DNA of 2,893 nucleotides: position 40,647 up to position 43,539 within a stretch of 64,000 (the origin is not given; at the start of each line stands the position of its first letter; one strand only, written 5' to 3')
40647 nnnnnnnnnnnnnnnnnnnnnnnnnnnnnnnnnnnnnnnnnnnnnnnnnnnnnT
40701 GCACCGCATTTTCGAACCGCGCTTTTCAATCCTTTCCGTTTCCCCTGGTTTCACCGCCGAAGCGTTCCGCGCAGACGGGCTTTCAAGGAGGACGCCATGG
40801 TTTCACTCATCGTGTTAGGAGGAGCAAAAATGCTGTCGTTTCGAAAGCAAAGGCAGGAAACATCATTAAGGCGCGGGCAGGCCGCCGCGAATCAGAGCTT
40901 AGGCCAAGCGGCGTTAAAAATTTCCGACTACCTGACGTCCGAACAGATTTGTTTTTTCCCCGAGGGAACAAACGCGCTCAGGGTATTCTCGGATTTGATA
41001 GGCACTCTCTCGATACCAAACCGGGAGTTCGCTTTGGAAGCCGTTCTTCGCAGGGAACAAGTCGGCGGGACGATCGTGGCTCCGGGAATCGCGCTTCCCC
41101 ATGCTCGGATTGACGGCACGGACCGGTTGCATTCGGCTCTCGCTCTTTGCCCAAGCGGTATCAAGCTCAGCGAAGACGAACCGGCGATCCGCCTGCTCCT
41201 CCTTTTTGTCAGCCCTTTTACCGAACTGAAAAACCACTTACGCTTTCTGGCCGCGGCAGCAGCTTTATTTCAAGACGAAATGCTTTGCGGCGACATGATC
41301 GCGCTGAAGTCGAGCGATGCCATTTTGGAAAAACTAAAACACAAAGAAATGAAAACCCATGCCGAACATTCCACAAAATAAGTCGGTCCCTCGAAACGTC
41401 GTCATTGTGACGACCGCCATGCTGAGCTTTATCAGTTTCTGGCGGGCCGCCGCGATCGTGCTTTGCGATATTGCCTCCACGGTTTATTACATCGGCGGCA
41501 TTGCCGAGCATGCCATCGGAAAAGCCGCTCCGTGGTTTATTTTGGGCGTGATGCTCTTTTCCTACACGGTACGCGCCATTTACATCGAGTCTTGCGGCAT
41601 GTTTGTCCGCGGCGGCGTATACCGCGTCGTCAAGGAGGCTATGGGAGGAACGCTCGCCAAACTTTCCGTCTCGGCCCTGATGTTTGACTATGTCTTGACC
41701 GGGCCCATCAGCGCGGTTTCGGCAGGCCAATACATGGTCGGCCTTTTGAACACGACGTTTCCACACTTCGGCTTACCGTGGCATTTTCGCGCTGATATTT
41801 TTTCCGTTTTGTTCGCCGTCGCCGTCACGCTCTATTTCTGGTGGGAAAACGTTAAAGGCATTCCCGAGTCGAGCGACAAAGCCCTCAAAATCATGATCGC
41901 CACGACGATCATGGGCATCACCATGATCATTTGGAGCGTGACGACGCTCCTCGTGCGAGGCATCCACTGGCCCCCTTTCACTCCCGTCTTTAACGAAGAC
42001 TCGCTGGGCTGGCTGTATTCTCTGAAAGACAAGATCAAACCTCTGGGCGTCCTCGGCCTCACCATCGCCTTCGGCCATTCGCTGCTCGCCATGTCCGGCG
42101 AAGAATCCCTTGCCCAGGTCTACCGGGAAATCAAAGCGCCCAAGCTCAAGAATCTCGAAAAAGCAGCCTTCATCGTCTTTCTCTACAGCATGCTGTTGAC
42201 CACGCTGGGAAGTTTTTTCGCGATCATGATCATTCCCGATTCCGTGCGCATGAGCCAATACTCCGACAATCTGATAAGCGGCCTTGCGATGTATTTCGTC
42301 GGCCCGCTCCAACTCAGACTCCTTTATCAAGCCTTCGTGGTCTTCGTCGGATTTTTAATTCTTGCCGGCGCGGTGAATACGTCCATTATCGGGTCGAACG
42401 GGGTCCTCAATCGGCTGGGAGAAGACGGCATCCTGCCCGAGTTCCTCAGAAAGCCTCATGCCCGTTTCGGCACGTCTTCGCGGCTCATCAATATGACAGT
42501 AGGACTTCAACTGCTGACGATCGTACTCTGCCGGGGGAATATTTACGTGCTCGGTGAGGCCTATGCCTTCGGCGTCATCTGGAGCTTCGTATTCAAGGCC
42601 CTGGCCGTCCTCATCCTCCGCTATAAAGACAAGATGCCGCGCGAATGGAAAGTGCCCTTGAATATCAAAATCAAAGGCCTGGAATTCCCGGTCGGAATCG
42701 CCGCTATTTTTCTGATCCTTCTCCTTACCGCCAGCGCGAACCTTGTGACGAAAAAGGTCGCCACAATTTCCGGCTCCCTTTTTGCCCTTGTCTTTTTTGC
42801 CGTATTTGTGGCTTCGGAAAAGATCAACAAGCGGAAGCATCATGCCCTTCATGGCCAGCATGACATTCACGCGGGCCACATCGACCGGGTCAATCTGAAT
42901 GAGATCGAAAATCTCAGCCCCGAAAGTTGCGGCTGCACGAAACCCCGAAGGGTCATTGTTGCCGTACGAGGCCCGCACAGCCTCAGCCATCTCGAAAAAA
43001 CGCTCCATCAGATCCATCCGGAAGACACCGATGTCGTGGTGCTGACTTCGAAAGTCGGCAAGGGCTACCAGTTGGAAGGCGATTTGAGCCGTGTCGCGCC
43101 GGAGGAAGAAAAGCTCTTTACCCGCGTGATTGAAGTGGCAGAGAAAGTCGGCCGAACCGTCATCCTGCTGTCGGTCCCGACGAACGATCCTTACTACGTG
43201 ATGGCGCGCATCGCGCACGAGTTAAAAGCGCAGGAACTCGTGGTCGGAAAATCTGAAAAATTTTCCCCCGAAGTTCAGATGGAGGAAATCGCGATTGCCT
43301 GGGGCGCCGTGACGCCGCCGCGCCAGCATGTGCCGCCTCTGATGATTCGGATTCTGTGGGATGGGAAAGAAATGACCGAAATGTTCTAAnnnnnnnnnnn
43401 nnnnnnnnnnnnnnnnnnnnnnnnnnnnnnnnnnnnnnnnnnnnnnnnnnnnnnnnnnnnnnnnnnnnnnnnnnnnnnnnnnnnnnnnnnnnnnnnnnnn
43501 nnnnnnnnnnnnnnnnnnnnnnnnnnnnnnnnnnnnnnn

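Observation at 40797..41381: EIIA(Ntr)/PtsN-like gene placed under c-di-AMP riboswitch control and translationally overlapped with kimA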

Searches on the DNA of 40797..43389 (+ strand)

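Call 12: search_rna_families(sources=[L001, L003, L004, L005, L006], threshold=gathering)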
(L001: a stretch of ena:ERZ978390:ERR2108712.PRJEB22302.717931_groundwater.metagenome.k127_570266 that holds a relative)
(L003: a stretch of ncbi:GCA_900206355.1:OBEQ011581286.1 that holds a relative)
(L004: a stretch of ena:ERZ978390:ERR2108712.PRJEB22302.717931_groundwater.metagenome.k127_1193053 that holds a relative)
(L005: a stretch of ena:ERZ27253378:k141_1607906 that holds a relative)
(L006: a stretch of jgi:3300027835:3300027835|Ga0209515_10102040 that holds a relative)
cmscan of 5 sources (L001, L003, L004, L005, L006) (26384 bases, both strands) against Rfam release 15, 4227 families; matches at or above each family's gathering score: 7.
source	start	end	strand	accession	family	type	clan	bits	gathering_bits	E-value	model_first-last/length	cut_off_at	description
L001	7651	7842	+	RF00379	c-di-AMP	Cis-reg; riboswitch;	-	82.8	38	3.9e-18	1-134/134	no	c-di-AMP riboswitch aptamer (ydaO/yuaA leader)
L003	537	688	+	RF00379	c-di-AMP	Cis-reg; riboswitch;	-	76.2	38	2.6e-16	1-134/134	no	c-di-AMP riboswitch aptamer (ydaO/yuaA leader)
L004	2090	2241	+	RF00379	c-di-AMP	Cis-reg; riboswitch;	-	76.2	38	2.6e-16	1-134/134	no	c-di-AMP riboswitch aptamer (ydaO/yuaA leader)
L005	2093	2244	+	RF00379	c-di-AMP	Cis-reg; riboswitch;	-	76.2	38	2.6e-16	1-134/134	no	c-di-AMP riboswitch aptamer (ydaO/yuaA leader)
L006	1142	1293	+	RF00379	c-di-AMP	Cis-reg; riboswitch;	-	76.2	38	2.6e-16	1-134/134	no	c-di-AMP riboswitch aptamer (ydaO/yuaA leader)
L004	110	183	-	RF00005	tRNA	Gene; tRNA;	CL00001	65.7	29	1.9e-12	1-71/71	no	tRNA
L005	113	186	-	RF00005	tRNA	Gene; tRNA;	CL00001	63.1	29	1e-11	1-71/71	no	tRNA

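Call 24: search_rna_families(sources=[L007, L008, L009, L010], threshold=gathering)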
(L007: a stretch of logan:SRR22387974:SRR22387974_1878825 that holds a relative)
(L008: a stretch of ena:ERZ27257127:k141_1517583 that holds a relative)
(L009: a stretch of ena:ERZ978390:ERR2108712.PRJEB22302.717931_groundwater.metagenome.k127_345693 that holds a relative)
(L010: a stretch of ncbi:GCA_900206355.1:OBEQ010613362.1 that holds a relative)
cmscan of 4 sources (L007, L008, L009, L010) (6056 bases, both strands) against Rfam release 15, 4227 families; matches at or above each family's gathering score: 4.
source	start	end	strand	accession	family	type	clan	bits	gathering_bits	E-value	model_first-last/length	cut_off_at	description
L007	1001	1142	+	RF00379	c-di-AMP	Cis-reg; riboswitch;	-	79.3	38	8.1e-18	1-134/134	no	c-di-AMP riboswitch aptamer (ydaO/yuaA leader)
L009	714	853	+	RF00379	c-di-AMP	Cis-reg; riboswitch;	-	78.4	38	1.5e-17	1-134/134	no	c-di-AMP riboswitch aptamer (ydaO/yuaA leader)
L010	302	441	+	RF00379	c-di-AMP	Cis-reg; riboswitch;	-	78.4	38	1.5e-17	1-134/134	no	c-di-AMP riboswitch aptamer (ydaO/yuaA leader)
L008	1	117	+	RF00379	c-di-AMP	Cis-reg; riboswitch;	-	78.3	38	1.6e-17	9-134/134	5'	c-di-AMP riboswitch aptamer (ydaO/yuaA leader)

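Call 42: search_rna_families(sources=[L050, L054, L011, L053, L055, L057], threshold=gathering)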
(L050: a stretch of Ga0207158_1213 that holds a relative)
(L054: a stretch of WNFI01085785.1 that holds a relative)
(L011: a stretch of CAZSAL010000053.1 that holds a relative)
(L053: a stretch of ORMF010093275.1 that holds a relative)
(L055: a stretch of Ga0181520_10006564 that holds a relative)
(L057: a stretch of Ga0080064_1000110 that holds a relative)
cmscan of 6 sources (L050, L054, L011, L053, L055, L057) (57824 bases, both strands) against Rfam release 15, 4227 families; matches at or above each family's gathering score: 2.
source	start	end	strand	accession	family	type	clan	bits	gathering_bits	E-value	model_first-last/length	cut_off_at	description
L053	629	760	+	RF00379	c-di-AMP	Cis-reg; riboswitch;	-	96.3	38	1.5e-21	1-134/134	no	c-di-AMP riboswitch aptamer (ydaO/yuaA leader)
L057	5720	5853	+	RF00379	c-di-AMP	Cis-reg; riboswitch;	-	95.6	38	2.3e-21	1-134/134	no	c-di-AMP riboswitch aptamer (ydaO/yuaA leader)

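Call 60: search_rna_families(sources=[L130, L131, L132], threshold=gathering)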
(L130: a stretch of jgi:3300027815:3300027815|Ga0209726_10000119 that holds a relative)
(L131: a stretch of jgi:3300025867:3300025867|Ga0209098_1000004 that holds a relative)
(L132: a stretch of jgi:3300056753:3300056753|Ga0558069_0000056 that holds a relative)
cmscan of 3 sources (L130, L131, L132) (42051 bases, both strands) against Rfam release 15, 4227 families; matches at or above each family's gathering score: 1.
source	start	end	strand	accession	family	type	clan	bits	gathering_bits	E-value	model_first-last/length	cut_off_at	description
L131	5759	5917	+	RF00379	c-di-AMP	Cis-reg; riboswitch;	-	67.8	38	9.2e-14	1-134/134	no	c-di-AMP riboswitch aptamer (ydaO/yuaA leader)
